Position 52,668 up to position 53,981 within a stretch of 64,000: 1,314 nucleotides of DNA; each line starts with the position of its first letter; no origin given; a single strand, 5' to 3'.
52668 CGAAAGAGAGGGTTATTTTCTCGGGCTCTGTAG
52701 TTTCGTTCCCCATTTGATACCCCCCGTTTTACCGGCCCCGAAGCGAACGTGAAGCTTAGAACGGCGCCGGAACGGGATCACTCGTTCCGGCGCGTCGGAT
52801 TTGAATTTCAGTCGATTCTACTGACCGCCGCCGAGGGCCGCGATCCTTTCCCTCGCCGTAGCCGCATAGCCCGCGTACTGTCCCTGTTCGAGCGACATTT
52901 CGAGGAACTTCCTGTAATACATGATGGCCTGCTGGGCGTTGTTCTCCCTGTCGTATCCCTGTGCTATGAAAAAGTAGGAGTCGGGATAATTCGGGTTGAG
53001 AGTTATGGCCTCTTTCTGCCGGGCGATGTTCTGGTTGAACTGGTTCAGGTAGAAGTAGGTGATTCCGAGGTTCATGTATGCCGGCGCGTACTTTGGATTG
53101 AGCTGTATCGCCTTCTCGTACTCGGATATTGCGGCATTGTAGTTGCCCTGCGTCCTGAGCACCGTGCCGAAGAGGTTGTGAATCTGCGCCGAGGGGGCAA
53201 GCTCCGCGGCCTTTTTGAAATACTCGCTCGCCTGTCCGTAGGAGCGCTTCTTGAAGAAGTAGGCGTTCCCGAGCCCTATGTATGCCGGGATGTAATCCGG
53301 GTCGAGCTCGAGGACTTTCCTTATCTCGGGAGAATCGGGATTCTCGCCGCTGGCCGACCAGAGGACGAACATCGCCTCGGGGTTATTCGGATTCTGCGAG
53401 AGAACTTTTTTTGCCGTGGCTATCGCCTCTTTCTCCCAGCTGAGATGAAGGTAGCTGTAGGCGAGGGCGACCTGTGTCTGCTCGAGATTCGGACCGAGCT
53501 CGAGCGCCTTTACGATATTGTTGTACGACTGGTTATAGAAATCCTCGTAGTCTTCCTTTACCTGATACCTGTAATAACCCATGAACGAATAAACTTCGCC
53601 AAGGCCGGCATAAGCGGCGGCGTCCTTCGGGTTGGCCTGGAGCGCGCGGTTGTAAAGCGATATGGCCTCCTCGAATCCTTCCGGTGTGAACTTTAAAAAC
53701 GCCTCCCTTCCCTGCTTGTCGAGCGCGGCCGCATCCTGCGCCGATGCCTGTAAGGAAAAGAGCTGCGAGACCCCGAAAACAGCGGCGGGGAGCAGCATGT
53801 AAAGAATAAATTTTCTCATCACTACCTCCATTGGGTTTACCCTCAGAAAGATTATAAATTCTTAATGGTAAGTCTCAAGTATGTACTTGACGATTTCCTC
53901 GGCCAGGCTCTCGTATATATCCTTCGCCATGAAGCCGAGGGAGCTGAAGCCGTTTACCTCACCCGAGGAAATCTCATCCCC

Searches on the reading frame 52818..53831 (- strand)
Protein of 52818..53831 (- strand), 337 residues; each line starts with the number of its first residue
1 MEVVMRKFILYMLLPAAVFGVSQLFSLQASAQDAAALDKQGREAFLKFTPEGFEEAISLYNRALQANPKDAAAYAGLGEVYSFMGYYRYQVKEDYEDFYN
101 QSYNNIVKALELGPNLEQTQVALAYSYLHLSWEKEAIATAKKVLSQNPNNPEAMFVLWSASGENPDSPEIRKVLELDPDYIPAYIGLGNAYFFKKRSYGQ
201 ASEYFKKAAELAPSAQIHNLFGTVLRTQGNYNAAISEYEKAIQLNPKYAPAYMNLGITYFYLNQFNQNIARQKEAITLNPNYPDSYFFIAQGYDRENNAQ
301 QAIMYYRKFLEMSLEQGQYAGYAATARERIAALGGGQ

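Call 7: search_protein_families(library=pfam, proteins=[window:52818-53831:-], max_evalue=0.01)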
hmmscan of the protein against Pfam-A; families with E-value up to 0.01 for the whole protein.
window:52818-53831:- (337 aa): 19 families
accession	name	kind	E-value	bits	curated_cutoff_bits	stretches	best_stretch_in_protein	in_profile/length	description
PF13414.12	TPR_11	-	9.5e-26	89.7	26.8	4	222-260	1-39/42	TPR repeat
PF13181.12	TPR_8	-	1.1e-25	88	25.7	2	215-248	1-34/34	Tetratricopeptide repeat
PF14559.12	TPR_19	-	1.1e-21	77.3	25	2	226-267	2-43/68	Tetratricopeptide repeat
PF13431.12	TPR_17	-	1.1e-21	75.7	24.4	2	238-266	2-30/34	Tetratricopeptide repeat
PF07719.23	TPR_2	-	1.5e-18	65.7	27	1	216-248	2-34/34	Tetratricopeptide repeat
PF00515.34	TPR_1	-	4.1e-18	64.8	27.8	1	222-248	8-34/34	Tetratricopeptide repeat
PF13428.12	TPR_14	-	1.4e-17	62.9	23.5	2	222-256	8-42/44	Tetratricopeptide repeat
PF13424.12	TPR_12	-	2.2e-13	50.6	30.1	2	215-278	3-74/77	Tetratricopeptide repeat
PF13432.12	TPR_16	-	3.5e-12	47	32.7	3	192-248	7-64/65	Tetratricopeptide repeat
PF24575.1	TPR_Slam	-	8.1e-08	33.1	35.2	1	222-266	54-98/104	Surface lipoprotein assembly modifier, N-terminal TPR repeats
PF13374.12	TPR_10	-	1.4e-07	31.7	27.5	0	221-244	8-31/42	Tetratricopeptide repeat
PF23914.1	TPR_CcmH_CycH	-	3.3e-06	27.5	42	0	220-312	55-150/158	Cytochrome c-type biogenesis protein H TPR domain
PF25063.1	ARM_TT21_C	-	7e-06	26.5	35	0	52-151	110-198/209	Tetratricopeptide repeat protein 21 C-terminal ARM domain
PF12895.13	ANAPC3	-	1.8e-05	25.4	27.2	0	192-240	33-81/82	Anaphase-promoting complex, cyclosome, subunit 3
PF13371.12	TPR_9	-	3.6e-05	24.1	35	0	227-270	7-50/73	Tetratricopeptide repeat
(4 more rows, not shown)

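Call 38: search_protein_families(library=ncbifam, proteins=[window:52818-53831:-], max_evalue=0.01)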
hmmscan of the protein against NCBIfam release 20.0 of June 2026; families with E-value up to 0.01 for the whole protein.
window:52818-53831:- (337 aa): 24 families
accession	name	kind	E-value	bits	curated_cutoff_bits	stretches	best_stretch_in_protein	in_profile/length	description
TIGR00990.1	3a0801s09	subfamily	2.1e-21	76.2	757.25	2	49-255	306-507/615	mitochondrial import receptor subunit TOM70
TIGR02521.1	type_IV_pilW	equivalog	2.2e-20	73.2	154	2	169-313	53-199/234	type IV pilus biogenesis/stability protein PilW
TIGR02917.1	PEP_TPR_lipo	equivalog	2.6e-20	71.9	312.2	2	187-318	369-498/899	XrtA/PEP-CTERM system TPR-repeat protein PrsT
NF040959.1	MamA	equivalog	7.8e-20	71.2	200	2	134-259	54-183/204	magnetosome protein MamA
NF033762.1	social_mot_Tgl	equivalog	2.5e-14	53.2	225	1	169-313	53-200/252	social motility TPR repeat lipoprotein Tgl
NF033758.1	gliding_GltE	equivalog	5.6e-14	51.9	225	2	55-252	138-327/411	adventurous gliding motility TPR repeat lipoprotein GltE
NF002725.1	PRK02603.1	equivalog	2.5e-09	37.4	143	2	198-275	51-132/173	photosystem I assembly protein Ycf3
NF008391.2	PRK11189.1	equivalog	3e-08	33.5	250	1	205-268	88-152/297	lipoprotein NlpI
NF009037.0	PRK12370.1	equivalog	7.6e-08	31.2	589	1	30-119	254-340/553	HilA/EilA family virulence transcriptional regulator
NF008756.0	PRK11788.1-4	equivalog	1.4e-07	30.9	474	1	224-311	189-277/389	lipopolysaccharide assembly protein LapB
TIGR00540.1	TPR_hemY_coli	hypoth_equivalog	8.4e-07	28.1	142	1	171-241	316-385/385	heme biosynthesis-associated TPR protein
NF052415.1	T3SS_chap_SctY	equivalog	1.8e-05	25.2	70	0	110-154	33-77/106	type III secretion apparatus assembly chaperone SctY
NF033920.0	C39_PA2778_fam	equivalog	3.6e-05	23.3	150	1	174-246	183-255/255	PA2778 family cysteine peptidase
TIGR02552.1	LcrH_SycD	equivalog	5.4e-05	22.9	104.8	0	192-264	28-101/136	SycD/LcrH family type III secretion system chaperone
NF040561.1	PrimPol_Msp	equivalog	9.7e-05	21.1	200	1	200-295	9-97/515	CRISPR-associated primase-polymerase type A1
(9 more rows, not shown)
